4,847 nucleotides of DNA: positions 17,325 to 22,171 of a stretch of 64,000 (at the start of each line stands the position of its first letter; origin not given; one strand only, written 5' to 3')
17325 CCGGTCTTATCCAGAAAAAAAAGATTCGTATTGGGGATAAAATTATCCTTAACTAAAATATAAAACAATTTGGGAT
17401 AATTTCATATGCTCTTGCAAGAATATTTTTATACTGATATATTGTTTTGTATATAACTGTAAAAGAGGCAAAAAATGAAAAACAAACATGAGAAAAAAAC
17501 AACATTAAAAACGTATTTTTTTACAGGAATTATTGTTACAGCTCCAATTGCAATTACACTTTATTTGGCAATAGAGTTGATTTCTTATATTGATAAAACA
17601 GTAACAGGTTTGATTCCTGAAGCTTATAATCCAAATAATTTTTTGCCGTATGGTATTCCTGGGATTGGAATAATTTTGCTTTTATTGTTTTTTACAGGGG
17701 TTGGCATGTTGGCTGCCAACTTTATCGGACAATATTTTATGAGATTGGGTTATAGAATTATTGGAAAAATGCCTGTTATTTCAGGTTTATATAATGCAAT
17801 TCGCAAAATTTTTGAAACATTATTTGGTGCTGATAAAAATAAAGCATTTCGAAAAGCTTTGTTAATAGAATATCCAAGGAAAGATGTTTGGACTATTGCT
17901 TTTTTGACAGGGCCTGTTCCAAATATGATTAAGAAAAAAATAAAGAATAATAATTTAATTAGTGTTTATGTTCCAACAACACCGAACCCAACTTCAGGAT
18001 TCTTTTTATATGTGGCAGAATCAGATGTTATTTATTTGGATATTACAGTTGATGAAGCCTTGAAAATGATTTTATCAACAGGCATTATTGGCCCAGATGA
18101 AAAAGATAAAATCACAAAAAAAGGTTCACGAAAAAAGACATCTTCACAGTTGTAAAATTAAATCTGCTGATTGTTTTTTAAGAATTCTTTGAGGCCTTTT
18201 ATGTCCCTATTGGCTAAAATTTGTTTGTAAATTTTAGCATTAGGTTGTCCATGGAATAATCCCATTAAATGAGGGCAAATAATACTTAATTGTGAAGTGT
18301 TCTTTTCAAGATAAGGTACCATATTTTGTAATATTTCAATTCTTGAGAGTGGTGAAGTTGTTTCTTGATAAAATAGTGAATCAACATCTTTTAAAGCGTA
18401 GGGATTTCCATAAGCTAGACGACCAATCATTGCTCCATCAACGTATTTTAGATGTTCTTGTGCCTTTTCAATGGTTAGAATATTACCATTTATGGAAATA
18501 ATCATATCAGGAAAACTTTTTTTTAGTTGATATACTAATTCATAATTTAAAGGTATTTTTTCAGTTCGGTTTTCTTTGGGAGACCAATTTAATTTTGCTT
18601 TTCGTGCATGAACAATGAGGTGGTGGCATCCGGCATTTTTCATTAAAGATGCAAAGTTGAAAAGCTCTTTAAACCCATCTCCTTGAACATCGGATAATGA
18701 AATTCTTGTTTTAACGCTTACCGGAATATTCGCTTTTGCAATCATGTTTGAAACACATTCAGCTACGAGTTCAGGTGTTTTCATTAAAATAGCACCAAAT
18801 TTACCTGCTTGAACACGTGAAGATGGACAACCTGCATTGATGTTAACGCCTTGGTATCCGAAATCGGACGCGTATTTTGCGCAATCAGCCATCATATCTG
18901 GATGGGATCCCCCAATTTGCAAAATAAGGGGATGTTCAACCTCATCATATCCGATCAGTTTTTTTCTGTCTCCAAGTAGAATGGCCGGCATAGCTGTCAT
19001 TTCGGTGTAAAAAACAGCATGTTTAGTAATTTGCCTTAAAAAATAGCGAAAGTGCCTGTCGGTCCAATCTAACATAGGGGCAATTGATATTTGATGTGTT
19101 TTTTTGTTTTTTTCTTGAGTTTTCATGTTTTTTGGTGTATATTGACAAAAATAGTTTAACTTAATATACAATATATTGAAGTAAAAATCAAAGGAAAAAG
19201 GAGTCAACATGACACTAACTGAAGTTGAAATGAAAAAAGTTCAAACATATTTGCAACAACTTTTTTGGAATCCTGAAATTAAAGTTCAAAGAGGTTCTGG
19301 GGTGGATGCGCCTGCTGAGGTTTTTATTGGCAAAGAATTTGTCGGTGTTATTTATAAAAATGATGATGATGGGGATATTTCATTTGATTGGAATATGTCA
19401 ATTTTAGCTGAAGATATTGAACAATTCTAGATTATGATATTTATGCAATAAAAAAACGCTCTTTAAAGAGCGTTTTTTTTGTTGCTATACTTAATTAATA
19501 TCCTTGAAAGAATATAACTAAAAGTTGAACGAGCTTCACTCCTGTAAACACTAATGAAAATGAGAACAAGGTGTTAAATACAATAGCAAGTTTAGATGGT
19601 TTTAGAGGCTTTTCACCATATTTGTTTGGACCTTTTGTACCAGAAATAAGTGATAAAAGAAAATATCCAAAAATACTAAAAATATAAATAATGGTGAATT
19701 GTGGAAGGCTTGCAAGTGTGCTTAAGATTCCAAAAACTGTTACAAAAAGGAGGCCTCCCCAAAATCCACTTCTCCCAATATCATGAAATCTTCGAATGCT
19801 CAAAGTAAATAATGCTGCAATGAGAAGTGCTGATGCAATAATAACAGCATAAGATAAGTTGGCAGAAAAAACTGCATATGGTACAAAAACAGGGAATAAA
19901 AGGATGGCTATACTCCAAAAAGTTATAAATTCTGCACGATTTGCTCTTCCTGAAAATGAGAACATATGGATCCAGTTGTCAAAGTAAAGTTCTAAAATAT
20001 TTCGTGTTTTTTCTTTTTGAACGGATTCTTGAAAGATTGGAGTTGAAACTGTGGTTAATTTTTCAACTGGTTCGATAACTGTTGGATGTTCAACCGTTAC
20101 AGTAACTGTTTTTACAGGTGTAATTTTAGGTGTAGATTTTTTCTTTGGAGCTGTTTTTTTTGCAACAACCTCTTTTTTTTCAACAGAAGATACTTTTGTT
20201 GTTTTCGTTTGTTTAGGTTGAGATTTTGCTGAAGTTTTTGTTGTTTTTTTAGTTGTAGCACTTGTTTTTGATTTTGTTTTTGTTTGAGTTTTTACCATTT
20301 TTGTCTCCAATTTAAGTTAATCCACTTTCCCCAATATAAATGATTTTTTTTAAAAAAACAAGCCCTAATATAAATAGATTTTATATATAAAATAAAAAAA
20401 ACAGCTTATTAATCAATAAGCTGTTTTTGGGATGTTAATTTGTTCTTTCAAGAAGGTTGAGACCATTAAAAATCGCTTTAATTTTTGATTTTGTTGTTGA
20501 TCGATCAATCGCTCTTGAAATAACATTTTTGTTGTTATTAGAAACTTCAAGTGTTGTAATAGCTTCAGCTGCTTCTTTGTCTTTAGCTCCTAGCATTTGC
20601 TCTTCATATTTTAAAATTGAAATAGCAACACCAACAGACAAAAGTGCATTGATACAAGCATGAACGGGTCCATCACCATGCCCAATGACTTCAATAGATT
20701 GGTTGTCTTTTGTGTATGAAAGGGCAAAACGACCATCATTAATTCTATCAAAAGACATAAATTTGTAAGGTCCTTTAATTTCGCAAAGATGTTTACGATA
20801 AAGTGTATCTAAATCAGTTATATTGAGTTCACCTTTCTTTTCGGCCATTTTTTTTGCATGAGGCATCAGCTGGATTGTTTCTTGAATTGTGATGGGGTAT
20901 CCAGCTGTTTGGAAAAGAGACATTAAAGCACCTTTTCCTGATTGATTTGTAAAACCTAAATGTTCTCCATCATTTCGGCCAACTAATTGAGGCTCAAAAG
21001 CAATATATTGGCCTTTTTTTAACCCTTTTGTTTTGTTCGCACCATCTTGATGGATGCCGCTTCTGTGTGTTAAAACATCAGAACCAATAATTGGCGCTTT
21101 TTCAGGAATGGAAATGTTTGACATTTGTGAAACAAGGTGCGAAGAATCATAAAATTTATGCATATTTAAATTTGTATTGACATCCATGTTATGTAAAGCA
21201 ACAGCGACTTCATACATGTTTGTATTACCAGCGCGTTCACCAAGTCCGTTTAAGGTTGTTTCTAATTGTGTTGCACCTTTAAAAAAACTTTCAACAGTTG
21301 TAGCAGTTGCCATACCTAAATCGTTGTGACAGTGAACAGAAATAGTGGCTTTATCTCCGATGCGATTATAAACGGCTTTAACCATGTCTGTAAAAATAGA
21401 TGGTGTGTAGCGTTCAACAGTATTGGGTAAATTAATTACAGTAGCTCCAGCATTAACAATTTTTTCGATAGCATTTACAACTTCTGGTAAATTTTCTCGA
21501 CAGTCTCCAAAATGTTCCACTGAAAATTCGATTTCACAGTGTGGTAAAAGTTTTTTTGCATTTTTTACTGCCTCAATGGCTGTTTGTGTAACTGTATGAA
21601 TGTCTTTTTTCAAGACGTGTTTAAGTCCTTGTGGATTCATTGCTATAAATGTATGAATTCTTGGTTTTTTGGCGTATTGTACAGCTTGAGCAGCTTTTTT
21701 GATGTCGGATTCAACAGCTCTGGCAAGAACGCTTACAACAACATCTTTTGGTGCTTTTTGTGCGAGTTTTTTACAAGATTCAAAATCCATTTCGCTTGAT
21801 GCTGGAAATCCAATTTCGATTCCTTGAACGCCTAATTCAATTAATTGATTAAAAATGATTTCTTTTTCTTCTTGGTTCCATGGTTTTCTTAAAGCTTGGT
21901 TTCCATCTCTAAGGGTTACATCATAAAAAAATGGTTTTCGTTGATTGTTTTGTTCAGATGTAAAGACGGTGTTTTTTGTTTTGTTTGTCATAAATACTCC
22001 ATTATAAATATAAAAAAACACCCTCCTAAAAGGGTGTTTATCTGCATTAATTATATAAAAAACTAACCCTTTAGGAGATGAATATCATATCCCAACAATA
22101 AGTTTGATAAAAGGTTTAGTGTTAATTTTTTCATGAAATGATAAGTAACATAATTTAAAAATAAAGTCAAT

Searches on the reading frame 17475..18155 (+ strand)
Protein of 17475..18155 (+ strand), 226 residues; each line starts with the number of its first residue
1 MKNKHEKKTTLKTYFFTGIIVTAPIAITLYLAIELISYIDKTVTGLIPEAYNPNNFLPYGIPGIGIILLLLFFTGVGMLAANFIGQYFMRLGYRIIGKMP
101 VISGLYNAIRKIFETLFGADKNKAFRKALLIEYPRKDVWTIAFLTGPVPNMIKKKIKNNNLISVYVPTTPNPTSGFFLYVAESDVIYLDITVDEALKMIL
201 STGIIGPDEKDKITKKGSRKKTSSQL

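Call 82: search_protein_families(library=pfam, proteins=[window:17475-18155:+], max_evalue=0.001)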
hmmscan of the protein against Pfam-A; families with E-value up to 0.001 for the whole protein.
window:17475-18155:+ (226 aa): 1 family
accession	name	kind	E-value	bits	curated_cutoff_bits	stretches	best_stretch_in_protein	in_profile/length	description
PF04367.18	DUF502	-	3.8e-31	107.6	23.8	1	67-174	1-107/107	Protein of unknown function (DUF502)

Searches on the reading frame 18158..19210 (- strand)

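Call 82: search_protein_families(library=pfam, proteins=[window:18158-19210:-], max_evalue=0.001)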
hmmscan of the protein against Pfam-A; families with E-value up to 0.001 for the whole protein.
window:18158-19210:- (350 aa): 1 family
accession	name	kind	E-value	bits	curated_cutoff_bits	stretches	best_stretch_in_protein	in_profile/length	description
PF01207.24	Dus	-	7e-75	252.5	20.4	1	43-334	2-291/311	Dihydrouridine synthase (Dus)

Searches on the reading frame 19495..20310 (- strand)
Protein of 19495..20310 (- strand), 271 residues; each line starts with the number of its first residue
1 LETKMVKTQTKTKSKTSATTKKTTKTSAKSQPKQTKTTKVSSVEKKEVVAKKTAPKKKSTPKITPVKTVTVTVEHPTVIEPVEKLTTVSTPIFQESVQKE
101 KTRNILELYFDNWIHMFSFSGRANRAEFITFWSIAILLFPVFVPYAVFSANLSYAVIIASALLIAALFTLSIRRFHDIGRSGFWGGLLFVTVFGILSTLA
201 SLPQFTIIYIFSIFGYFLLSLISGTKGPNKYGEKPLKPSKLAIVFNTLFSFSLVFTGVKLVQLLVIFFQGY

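Call 82: search_protein_families(library=pfam, proteins=[window:19495-20310:-], max_evalue=0.001)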
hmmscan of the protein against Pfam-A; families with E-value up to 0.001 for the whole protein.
window:19495-20310:- (271 aa): 1 family
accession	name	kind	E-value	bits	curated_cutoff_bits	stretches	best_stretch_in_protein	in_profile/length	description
PF05656.20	DUF805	-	3.2e-15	57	25.7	1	116-233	1-111/111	Protein of unknown function (DUF805)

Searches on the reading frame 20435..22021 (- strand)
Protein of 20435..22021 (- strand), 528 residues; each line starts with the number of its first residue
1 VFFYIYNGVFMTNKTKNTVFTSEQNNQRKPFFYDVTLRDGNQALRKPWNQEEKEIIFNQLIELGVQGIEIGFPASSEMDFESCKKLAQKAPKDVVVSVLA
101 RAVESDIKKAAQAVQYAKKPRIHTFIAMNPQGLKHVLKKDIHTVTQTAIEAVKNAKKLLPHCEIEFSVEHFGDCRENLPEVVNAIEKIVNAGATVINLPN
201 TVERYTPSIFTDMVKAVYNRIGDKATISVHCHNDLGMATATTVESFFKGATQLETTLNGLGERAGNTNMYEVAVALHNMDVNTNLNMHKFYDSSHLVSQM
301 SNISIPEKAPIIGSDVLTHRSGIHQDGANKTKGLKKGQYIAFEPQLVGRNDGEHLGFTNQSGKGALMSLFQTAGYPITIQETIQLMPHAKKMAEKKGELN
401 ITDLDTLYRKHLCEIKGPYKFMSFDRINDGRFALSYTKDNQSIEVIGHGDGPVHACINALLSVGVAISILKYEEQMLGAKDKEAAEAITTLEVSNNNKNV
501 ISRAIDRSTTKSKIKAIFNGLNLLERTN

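Call 82: search_protein_families(library=pfam, proteins=[window:20435-22021:-], max_evalue=0.001)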
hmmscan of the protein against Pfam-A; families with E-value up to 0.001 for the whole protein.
window:20435-22021:- (528 aa): 4 families
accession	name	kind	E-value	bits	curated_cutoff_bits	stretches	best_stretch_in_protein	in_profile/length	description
PF00682.25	HMGL-like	-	3.5e-72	243.4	29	1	32-297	4-260/260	HMGL-like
PF08502.15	LeuA_dimer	-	1.4e-11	44.9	24.9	1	438-523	45-129/131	LeuA allosteric (dimerisation) domain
PF22615.1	IPMS_D2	-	1.4e-08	35.3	27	1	315-367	2-62/66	Alpha-isopropylmalate synthase, post-catalytic domain-like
PF22617.1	HCS_D2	-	1.5e-06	28.9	27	1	311-396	1-81/82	Homocitrate synthase post-HMGL domain-like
